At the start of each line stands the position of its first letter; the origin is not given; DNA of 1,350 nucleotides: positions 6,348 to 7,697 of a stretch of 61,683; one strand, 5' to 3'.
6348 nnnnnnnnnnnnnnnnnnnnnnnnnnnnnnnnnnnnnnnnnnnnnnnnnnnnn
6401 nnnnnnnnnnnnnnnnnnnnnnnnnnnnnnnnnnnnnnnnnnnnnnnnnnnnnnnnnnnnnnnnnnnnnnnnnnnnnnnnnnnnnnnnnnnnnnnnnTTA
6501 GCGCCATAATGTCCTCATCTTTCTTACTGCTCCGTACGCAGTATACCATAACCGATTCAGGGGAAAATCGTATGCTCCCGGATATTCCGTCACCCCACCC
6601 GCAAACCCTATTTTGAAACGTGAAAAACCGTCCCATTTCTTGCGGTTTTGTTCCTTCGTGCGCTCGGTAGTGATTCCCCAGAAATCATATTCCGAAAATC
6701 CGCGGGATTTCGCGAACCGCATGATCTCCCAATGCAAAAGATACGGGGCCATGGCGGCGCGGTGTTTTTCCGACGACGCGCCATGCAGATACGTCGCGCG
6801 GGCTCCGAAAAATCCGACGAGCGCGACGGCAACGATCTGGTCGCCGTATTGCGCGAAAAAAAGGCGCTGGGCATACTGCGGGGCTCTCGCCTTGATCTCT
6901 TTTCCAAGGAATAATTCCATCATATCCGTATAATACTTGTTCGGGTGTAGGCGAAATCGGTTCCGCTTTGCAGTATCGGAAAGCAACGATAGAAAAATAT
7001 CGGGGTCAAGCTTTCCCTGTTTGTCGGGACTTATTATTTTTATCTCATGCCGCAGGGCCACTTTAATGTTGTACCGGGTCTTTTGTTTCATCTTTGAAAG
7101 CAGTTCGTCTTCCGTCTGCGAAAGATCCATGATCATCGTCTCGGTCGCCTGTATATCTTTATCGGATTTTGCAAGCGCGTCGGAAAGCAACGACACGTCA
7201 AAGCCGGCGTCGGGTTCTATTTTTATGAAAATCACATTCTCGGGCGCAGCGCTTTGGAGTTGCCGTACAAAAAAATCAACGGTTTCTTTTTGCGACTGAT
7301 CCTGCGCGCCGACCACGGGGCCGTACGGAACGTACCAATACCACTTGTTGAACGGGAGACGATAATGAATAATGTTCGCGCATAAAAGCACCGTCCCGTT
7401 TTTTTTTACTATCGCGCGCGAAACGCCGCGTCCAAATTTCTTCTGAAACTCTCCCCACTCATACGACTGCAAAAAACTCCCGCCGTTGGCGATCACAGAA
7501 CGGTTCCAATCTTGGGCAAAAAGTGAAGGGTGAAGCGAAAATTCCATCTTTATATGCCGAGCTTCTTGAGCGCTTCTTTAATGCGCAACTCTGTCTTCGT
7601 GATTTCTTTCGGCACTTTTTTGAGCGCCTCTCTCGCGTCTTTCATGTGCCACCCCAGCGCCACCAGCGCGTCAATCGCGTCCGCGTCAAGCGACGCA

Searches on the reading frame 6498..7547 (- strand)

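Call 62: search_protein_families(library=pfam, proteins=[window:6498-7547:-], max_evalue=0.0001)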
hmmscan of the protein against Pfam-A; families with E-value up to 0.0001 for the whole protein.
window:6498-7547:- (349 aa): 2 families
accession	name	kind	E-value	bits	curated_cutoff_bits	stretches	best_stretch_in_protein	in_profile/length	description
PF02388.22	FemAB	-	1.2e-40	140.1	24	3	231-343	299-406/406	FemAB family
PF13480.13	Acetyltransf_6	-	1.1e-11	45.5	22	1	181-291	27-136/143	Acetyltransferase (GNAT) domain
